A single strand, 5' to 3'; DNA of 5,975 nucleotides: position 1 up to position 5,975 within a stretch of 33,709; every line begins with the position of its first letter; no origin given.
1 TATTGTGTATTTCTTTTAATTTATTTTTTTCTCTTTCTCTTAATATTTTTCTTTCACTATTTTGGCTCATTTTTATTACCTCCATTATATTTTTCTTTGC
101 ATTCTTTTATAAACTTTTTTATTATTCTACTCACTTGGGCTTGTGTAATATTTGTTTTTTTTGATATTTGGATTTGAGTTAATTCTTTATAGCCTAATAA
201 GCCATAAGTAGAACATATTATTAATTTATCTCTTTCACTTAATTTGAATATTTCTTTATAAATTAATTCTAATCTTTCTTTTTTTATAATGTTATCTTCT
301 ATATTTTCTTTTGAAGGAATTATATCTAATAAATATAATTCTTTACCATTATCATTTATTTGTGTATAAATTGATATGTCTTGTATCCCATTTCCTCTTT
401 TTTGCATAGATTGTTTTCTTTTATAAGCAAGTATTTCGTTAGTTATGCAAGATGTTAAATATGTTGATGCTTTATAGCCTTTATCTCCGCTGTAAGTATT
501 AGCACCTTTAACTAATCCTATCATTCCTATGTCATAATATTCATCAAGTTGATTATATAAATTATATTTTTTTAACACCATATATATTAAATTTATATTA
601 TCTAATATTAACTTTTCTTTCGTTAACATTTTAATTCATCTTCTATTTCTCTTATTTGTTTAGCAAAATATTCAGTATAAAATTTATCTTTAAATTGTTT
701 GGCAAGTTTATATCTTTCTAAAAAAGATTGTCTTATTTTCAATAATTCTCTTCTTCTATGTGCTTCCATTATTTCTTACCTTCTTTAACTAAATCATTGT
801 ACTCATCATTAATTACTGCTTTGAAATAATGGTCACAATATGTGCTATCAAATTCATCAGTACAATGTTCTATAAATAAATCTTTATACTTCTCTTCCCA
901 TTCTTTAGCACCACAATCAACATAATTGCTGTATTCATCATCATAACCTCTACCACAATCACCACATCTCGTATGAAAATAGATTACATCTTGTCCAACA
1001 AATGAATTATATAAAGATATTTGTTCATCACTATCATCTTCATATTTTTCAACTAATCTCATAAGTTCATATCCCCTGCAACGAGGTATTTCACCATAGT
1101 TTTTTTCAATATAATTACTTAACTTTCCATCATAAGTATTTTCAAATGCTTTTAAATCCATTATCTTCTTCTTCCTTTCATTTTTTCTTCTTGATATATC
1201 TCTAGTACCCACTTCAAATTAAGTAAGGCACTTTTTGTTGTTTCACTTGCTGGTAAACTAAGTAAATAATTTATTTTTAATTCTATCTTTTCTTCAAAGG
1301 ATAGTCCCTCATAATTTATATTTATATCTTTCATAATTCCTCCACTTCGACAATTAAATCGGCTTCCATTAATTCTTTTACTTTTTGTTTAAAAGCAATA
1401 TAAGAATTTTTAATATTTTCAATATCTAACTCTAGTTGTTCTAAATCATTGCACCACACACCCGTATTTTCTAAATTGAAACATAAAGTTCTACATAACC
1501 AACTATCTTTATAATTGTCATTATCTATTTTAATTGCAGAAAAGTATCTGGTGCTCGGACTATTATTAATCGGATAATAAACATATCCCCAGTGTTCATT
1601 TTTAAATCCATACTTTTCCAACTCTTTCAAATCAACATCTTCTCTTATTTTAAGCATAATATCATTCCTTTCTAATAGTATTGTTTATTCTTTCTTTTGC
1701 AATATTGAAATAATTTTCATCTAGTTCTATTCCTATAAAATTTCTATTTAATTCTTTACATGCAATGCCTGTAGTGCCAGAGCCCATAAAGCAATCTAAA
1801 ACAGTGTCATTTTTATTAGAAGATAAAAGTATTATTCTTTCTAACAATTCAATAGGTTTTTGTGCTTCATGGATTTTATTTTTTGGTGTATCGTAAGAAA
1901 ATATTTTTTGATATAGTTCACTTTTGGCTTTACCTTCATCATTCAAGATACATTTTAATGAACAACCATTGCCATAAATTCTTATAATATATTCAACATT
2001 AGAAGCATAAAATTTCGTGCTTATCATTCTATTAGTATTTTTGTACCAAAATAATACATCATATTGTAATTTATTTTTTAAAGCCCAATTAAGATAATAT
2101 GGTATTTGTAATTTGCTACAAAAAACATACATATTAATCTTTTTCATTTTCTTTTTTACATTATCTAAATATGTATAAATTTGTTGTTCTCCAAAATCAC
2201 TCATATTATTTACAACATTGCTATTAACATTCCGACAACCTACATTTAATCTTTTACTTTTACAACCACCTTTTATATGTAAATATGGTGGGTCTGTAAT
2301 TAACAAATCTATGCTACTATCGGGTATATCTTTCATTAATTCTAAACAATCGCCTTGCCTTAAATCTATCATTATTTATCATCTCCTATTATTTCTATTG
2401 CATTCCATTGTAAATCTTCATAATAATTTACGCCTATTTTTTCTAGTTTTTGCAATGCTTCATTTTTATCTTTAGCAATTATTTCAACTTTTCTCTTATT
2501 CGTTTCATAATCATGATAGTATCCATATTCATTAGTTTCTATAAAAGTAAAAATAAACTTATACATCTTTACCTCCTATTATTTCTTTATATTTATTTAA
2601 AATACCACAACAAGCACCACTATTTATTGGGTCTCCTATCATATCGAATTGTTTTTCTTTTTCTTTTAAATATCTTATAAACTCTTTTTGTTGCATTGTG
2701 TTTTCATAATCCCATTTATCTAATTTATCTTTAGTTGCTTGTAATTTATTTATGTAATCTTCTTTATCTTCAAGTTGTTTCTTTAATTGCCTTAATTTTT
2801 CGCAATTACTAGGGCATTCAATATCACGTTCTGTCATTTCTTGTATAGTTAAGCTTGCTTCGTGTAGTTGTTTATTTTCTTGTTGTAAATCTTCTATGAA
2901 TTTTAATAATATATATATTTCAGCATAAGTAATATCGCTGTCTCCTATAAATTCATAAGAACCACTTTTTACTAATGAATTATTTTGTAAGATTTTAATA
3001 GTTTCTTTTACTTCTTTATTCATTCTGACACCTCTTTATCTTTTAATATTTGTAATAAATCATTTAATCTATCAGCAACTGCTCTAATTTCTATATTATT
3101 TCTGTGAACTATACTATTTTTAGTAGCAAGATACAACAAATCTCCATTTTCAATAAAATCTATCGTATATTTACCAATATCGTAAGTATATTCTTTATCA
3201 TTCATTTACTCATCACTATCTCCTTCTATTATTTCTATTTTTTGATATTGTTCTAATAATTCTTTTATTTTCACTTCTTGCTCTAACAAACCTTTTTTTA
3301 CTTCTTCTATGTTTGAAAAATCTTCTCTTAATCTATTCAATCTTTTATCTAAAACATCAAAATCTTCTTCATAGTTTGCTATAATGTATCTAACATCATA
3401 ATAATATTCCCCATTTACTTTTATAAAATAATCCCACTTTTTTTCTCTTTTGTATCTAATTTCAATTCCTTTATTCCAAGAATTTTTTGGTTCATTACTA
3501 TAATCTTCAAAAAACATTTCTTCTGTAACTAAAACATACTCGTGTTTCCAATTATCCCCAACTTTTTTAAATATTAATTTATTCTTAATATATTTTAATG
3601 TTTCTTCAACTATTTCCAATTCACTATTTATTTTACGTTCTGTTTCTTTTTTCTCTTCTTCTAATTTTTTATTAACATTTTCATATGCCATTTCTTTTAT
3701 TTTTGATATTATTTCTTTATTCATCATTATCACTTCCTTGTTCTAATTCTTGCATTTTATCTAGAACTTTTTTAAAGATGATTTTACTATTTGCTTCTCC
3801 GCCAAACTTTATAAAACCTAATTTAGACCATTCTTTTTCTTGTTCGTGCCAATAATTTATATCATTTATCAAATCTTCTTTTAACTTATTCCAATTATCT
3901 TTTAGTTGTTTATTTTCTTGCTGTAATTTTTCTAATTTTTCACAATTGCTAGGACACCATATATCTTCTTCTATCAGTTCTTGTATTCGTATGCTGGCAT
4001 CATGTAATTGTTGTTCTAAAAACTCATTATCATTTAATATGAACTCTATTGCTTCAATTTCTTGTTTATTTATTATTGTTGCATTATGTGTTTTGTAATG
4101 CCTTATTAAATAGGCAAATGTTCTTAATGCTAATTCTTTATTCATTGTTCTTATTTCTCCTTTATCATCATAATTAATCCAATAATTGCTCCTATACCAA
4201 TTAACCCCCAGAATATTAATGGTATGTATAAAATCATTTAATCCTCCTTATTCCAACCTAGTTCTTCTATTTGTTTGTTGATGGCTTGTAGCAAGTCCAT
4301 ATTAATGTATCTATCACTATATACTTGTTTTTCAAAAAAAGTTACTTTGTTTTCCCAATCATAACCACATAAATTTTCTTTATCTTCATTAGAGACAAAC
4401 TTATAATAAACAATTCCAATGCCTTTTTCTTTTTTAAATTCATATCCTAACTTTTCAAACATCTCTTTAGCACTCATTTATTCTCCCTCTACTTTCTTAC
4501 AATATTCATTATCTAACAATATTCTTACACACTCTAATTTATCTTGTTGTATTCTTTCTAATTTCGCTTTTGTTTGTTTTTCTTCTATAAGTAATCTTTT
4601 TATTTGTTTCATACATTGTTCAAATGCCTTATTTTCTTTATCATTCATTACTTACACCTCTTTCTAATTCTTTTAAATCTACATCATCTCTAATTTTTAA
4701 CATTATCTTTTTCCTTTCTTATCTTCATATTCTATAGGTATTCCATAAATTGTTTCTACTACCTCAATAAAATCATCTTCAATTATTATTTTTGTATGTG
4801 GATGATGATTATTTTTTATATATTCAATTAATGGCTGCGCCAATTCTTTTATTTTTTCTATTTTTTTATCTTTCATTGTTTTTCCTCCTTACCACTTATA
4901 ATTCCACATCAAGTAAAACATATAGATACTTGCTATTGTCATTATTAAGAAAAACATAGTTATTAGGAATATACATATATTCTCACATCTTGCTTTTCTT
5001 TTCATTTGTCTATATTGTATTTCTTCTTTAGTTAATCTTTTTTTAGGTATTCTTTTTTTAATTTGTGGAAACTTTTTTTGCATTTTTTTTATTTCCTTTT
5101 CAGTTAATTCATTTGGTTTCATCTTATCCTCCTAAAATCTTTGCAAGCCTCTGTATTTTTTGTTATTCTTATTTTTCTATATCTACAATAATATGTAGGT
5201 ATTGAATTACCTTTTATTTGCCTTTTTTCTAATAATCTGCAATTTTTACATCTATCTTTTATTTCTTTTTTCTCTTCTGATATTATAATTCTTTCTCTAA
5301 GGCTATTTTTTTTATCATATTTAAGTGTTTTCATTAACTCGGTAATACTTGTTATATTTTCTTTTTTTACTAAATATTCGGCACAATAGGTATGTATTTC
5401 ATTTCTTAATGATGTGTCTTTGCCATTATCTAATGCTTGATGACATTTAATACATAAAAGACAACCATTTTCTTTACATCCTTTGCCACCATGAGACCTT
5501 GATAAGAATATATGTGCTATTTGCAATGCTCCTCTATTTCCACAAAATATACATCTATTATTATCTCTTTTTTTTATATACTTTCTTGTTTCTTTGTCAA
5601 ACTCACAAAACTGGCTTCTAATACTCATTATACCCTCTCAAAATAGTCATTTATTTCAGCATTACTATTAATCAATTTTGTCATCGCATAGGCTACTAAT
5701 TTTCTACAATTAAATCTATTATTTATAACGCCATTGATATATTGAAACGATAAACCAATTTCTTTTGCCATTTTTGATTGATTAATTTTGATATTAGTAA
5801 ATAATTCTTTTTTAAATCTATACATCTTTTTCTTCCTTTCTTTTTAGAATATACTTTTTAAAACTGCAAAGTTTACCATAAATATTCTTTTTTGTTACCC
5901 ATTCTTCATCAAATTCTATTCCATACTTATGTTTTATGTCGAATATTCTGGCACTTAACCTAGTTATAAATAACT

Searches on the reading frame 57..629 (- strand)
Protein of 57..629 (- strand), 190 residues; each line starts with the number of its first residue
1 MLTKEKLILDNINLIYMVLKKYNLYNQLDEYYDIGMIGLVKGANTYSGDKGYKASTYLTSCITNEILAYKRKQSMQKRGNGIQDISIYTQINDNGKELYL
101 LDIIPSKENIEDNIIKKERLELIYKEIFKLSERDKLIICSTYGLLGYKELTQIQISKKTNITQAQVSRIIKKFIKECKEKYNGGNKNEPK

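Call 43: search_protein_families(library=pfam, proteins=[window:57-629:-], max_evalue=0.01)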
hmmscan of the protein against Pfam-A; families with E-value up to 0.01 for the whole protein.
window:57-629:- (190 aa): 4 families
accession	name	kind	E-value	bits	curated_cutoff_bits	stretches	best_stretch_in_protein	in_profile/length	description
PF04542.20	Sigma70_r2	-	2.6e-09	37.2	24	1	8-74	2-69/71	Sigma-70 region 2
PF04545.22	Sigma70_r4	-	4.2e-07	29.8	24.1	1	129-178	4-49/50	Sigma-70, region 4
PF13412.12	HTH_24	-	0.0016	18.4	21.9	1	150-176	18-44/48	Winged helix-turn-helix DNA-binding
PF12802.13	MarR_2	-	0.0061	17.1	27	0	148-175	17-46/61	MarR family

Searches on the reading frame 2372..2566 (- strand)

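Call 43: search_protein_families(library=pfam, proteins=[window:2372-2566:-], max_evalue=0.01)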
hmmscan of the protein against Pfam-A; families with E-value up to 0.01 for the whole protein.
window:2372-2566:- (64 aa): 2 families
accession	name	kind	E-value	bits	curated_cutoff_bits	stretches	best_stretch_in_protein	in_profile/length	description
PF23969.1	DUF7296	-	0.0035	18.3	27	1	6-61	4-59/115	Domain of unknown function (DUF7296)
PF10391.15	DNA_pol_lambd_f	-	0.0084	16.3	29.8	0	25-53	23-51/51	Fingers domain of DNA polymerase lambda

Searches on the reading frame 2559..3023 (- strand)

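Call 43: search_protein_families(library=pfam, proteins=[window:2559-3023:-], max_evalue=0.01)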
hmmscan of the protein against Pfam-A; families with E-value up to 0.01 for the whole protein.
window:2559-3023:- (154 aa): 1 family
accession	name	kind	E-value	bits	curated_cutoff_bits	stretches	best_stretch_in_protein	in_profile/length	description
PF17675.6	APG6_N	-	0.007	17.3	45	1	39-128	28-120/132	Apg6 coiled-coil region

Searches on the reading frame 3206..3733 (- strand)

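Call 43: search_protein_families(library=pfam, proteins=[window:3206-3733:-], max_evalue=0.01)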
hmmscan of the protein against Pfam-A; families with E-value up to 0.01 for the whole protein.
window:3206-3733:- (175 aa): 2 families
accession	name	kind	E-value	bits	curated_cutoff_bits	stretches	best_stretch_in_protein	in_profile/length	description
PF05531.17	NPV_P10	-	0.0063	17.4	29.8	0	117-167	12-62/75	Nucleopolyhedrovirus P10 protein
PF09985.14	Glucodextran_C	-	0.0077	16.2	22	1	43-112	38-111/228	C-terminal binding-module, SLH-like, of glucodextranase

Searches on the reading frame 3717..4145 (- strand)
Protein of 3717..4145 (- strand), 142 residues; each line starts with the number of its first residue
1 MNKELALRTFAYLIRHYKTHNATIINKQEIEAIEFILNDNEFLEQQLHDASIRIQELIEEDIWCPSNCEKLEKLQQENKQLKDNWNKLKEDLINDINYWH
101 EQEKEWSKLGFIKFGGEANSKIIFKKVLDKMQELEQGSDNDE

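Call 43: search_protein_families(library=pfam, proteins=[window:3717-4145:-], max_evalue=0.01)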
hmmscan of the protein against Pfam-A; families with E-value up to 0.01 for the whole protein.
window:3717-4145:- (142 aa): 1 family
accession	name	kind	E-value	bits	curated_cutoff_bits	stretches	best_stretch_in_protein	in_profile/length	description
PF18491.7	SRA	-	0.007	16.8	30.2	1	31-132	21-111/145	SET and RING associated domain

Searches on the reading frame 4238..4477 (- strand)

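Call 43: search_protein_families(library=pfam, proteins=[window:4238-4477:-], max_evalue=0.01)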
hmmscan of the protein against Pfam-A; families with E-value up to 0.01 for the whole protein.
window:4238-4477:- (79 aa): 1 family
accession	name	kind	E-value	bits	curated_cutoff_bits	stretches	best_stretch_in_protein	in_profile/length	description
PF07515.17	TraI_2_C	-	0.0053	17.2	27.3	0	5-55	70-120/126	Putative conjugal transfer nickase/helicase TraI C-term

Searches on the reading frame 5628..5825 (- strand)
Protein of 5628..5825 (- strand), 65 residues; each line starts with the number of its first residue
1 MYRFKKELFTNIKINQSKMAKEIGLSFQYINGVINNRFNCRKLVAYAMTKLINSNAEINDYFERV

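Call 44: search_protein_families(library=pfam, proteins=[window:5628-5825:-], max_evalue=0.01)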
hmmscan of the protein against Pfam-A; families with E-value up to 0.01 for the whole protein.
window:5628-5825:- (65 aa): 1 family
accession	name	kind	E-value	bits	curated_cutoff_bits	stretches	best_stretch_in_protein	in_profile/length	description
PF01381.28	HTH_3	-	0.0037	17.7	23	1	12-39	8-35/55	Helix-turn-helix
